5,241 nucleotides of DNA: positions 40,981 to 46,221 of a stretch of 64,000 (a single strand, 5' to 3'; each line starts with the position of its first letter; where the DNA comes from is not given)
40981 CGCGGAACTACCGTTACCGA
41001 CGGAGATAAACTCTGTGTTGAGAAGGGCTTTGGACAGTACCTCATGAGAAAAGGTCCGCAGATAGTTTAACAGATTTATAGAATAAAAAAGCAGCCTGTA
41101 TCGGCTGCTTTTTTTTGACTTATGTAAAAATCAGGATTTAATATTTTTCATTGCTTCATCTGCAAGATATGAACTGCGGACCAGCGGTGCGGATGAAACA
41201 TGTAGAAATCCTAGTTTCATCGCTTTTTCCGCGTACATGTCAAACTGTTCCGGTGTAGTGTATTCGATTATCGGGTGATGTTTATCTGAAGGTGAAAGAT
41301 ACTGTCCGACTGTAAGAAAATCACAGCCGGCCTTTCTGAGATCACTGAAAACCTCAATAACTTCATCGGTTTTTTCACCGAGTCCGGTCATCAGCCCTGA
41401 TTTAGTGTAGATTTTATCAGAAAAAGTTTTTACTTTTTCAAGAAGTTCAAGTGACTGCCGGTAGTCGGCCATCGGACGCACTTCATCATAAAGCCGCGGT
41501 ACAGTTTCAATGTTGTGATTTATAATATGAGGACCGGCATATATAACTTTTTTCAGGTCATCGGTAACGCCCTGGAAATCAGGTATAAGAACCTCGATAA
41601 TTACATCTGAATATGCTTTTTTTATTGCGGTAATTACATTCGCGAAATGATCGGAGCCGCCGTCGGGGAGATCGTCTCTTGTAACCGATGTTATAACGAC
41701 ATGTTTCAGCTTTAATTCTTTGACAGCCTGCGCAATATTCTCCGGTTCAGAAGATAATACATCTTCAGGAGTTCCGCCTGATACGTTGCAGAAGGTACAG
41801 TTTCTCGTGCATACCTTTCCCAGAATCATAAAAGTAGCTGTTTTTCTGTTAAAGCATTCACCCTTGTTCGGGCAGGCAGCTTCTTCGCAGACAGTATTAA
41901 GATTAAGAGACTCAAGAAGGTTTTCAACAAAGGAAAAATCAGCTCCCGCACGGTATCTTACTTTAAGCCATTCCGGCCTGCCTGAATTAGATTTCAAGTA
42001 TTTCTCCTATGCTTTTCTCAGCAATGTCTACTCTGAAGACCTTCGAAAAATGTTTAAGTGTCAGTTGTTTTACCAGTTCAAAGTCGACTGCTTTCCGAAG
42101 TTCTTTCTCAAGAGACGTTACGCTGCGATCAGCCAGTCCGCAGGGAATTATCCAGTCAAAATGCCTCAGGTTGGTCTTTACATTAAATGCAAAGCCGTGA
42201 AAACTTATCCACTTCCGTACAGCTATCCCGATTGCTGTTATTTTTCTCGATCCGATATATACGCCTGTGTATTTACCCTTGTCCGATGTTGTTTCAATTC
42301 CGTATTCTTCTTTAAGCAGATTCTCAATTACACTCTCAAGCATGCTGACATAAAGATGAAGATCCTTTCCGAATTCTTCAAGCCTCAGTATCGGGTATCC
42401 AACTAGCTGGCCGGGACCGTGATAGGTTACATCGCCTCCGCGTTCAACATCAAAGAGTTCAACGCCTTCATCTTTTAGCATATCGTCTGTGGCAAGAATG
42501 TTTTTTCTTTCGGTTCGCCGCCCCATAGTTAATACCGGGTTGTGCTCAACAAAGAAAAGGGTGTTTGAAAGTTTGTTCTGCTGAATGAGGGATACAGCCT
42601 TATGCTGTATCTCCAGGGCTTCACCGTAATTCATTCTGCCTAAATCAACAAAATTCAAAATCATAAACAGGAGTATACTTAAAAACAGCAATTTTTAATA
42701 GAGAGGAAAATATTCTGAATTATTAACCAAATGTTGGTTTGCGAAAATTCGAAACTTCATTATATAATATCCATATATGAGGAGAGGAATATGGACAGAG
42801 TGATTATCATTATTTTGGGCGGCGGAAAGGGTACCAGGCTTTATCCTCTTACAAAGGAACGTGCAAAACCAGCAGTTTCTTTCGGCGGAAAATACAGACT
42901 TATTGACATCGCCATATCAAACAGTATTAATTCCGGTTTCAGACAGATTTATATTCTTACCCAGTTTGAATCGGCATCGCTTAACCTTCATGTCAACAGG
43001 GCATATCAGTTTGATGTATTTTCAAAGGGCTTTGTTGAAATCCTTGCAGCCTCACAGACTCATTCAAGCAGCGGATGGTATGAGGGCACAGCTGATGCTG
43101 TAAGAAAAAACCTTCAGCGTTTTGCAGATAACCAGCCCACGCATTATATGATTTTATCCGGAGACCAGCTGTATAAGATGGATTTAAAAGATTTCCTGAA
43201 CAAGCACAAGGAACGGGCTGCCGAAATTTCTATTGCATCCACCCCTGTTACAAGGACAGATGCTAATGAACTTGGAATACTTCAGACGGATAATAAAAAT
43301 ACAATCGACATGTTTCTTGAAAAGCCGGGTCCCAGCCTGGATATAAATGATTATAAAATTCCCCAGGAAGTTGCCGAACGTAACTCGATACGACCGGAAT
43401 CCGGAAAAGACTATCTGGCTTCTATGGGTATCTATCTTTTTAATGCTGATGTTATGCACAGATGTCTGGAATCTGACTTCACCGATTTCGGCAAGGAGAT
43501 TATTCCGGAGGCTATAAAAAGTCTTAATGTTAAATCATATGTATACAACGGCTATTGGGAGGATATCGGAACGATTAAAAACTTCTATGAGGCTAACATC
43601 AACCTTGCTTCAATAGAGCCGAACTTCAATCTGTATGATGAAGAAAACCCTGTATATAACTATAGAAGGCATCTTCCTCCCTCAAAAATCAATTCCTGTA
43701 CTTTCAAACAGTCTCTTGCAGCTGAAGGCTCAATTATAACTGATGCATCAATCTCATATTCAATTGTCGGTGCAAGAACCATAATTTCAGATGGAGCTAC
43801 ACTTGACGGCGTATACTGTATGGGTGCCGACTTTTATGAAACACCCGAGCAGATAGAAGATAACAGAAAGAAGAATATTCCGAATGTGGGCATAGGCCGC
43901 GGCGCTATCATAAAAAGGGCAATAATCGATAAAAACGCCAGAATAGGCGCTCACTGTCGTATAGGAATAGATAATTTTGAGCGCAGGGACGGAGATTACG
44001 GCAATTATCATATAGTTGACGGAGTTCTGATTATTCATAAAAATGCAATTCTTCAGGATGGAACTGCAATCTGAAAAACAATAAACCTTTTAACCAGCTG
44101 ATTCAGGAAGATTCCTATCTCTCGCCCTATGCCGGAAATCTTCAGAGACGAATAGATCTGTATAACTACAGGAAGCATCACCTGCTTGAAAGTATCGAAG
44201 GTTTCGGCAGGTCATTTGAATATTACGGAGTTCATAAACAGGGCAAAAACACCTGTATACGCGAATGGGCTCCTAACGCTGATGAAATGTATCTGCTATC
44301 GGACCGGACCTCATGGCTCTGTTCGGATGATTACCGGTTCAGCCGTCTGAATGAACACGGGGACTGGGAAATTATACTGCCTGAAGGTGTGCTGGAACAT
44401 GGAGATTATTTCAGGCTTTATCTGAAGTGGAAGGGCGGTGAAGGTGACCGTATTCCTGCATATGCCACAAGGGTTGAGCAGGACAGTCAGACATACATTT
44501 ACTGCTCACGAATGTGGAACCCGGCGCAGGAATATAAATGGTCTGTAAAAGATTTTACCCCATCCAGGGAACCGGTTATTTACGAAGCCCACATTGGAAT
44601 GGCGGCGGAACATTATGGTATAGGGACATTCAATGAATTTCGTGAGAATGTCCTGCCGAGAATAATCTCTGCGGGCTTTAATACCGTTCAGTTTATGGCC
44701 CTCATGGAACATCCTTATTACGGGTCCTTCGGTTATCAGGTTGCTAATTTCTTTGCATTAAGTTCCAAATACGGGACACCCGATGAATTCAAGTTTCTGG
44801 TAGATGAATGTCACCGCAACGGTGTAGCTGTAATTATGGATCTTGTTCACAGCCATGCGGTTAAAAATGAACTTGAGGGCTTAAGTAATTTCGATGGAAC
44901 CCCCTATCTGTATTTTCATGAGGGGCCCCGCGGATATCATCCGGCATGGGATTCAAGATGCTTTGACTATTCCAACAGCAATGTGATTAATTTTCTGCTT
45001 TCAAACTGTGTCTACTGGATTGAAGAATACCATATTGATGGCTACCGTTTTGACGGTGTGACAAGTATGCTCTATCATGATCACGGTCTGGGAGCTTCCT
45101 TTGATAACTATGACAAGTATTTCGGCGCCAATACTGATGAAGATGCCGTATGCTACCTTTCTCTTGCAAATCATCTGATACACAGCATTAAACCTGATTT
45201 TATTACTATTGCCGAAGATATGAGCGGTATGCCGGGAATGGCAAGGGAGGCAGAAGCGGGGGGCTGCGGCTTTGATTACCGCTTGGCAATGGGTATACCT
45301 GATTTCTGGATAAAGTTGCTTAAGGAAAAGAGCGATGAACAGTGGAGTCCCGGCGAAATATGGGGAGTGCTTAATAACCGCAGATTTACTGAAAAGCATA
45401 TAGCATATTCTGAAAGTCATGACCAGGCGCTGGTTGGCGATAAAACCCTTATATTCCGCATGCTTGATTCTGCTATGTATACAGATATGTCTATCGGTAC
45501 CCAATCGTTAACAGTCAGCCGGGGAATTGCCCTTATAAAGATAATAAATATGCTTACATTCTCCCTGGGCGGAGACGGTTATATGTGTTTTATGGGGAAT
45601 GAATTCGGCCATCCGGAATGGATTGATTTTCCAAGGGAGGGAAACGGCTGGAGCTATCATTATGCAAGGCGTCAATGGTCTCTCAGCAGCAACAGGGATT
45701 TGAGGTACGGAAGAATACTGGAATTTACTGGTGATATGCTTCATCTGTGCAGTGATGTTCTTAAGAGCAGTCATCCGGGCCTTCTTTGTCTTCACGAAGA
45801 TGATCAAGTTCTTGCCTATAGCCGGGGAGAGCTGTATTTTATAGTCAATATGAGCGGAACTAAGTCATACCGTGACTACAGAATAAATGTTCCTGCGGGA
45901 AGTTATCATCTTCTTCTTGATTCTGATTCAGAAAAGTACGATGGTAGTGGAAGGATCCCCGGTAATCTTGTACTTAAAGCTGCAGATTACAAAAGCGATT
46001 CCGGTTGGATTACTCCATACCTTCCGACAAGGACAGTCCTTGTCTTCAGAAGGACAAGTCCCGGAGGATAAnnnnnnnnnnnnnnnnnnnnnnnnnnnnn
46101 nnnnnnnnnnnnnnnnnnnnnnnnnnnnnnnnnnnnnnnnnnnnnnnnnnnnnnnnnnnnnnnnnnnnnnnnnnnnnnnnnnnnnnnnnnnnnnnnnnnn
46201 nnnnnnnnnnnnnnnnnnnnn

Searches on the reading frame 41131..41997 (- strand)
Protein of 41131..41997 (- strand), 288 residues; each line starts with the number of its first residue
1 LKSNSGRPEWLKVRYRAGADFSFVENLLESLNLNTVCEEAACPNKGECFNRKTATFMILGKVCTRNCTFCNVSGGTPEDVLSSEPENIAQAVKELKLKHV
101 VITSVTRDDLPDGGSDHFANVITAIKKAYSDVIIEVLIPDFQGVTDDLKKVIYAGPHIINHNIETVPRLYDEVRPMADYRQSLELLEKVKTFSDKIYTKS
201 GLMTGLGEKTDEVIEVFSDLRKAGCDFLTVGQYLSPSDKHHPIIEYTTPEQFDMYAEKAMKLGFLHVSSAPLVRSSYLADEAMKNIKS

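Call 9: search_protein_families(library=ncbifam, max_evalue=1e-10, proteins=[window:41131-41997:-])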
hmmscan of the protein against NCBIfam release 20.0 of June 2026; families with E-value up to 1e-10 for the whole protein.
window:41131-41997:- (288 aa): 5 families
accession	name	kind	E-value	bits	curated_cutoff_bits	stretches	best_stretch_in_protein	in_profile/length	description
NF004019.1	PRK05481.1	subfamily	4.1e-122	407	203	1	7-286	1-280/286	lipoyl synthase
NF009544.0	PRK12928.1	subfamily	1.1e-118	395.9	210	1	6-284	19-298/300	lipoyl synthase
NF053790.1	LplA_LipA_fuse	exception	1.3e-116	390.6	800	1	4-281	330-605/606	bifunctional lipoate--protein ligase/lipoyl synthase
TIGR00510.1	lipA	equivalog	9e-109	363.4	310.25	1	7-285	17-296/302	lipoyl synthase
TIGR00433.2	bioB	equivalog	2.3e-11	43.5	225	1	61-229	49-217/307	biotin synthase BioB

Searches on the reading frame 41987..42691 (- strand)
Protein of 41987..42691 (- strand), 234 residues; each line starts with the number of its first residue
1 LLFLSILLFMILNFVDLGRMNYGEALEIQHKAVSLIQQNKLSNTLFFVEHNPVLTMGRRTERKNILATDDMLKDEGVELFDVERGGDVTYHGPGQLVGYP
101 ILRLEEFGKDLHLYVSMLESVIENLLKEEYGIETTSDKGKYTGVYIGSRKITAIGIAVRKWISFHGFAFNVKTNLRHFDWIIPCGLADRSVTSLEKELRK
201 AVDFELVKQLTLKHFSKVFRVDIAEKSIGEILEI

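Call 9: search_protein_families(library=ncbifam, max_evalue=1e-10, proteins=[window:41987-42691:-])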
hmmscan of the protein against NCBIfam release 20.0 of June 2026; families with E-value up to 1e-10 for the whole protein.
window:41987-42691:- (234 aa): 5 families
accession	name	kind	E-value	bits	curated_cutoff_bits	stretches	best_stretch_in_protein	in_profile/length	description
NF010925.0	PRK14345.1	equivalog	4.5e-48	163.9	155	1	11-222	13-220/236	lipoyl(octanoyl) transferase LipB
NF010921.0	PRK14341.1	equivalog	3.4e-46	157.5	230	1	18-220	23-224/230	lipoyl(octanoyl) transferase LipB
TIGR00214.1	lipB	equivalog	1.6e-45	155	83.55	1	38-219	8-186/187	lipoyl(octanoyl) transferase LipB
NF010922.0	PRK14342.1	equivalog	7.3e-40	136.5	235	1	15-223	9-207/215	lipoyl(octanoyl) transferase LipB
NF010923.0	PRK14343.1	equivalog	5.1e-30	104.7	298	1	14-218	17-217/237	lipoyl(octanoyl) transferase LipB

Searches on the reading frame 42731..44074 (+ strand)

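Call 9: search_protein_families(library=ncbifam, max_evalue=1e-10, proteins=[window:42731-44074:+])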
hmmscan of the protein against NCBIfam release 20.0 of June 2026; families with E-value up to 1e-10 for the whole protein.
window:42731-44074:+ (447 aa): 10 families
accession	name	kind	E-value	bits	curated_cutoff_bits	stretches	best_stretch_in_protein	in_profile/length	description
NF002772.0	PRK02862.1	equivalog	7.4e-175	581.8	537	1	21-447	1-429/429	glucose-1-phosphate adenylyltransferase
TIGR02091.1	glgC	equivalog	2.9e-124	414.8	424.9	1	24-412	1-363/364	glucose-1-phosphate adenylyltransferase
NF001947.0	PRK00725.1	subfamily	3.1e-96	322.7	470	1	18-359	11-360/426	glucose-1-phosphate adenylyltransferase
NF002023.0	PRK00844.1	subfamily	3e-94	316.1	458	1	20-439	3-406/408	glucose-1-phosphate adenylyltransferase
NF003670.0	PRK05293.1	equivalog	6.4e-85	285.4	470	2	22-200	3-182/382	glucose-1-phosphate adenylyltransferase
TIGR02092.1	glgD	equivalog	1.6e-33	116.3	236.6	1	27-359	6-321/370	glucose-1-phosphate adenylyltransferase subunit GlgD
NF052502.1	man1P_GTase_Rv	exception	7.9e-24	84.2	440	1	27-199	4-159/352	mannose-1-phosphate guanylyltransferase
TIGR03992.1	Arch_glmU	subfamily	5.1e-20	71.7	292.1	1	26-290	3-225/393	bifunctional sugar-1-phosphate nucleotidylyltransferase/acetyltransferase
TIGR01208.1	rmlA_long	equivalog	1.9e-15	56.6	320.25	0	27-200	3-160/353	glucose-1-phosphate thymidylyltransferase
NF041313.1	UDPGP_AglF_Halo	equivalog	1e-13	51.3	400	1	27-200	4-160/234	UTP--glucose-1-phosphate uridylyltransferase AglF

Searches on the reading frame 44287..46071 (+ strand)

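Call 9: search_protein_families(library=ncbifam, max_evalue=1e-10, proteins=[window:44287-46071:+])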
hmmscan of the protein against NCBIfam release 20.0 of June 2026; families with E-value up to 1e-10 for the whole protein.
window:44287-46071:+ (594 aa): 12 families
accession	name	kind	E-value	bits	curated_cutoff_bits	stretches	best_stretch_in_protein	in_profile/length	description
NF008967.0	PRK12313.1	equivalog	2.2e-79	267.5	577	1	4-589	55-627/633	1,4-alpha-glucan branching protein GlgB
NF003811.1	PRK05402.1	equivalog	3e-77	260.6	741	1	16-587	57-617/619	1,4-alpha-glucan branching protein GlgB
TIGR01515.1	branching_enzym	equivalog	5.4e-68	230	463.95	1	9-559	50-577/607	1,4-alpha-glucan branching enzyme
NF011293.0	PRK14705.1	equivalog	2.6e-58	197.6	2376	1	82-392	733-1038/1224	1,4-alpha-glucan branching enzyme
NF011294.0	PRK14706.1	equivalog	5.8e-53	180.1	1284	1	18-588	71-623/642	1,4-alpha-glucan branching enzyme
NF009221.0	PRK12568.1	equivalog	8e-48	163.1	1270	1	98-394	264-559/745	1,4-alpha-glucan branching enzyme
TIGR02402.1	trehalose_TreZ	equivalog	1.9e-29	102.4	538.8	1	74-263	72-252/545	malto-oligosyltrehalose trehalohydrolase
TIGR02100.1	glgX_debranch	equivalog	6.5e-15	54.2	640.9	1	63-265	122-350/688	glycogen debranching protein GlgX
TIGR02104.1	pulA_typeI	equivalog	5.9e-13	47.7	504.5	1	148-257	203-320/605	type I pullulanase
NF051899.1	BetGalacBglAAgro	equivalog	1.2e-11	43.7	900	0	111-192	23-102/537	beta-galactosidase BglA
TIGR02456.1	treS_nterm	equivalog_domain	8.5e-11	41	678.35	0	95-193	5-103/539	maltose alpha-D-glucosyltransferase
NF002983.0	PRK03705.1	equivalog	9.4e-11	40.5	901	0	146-261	217-341/658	glycogen debranching protein GlgX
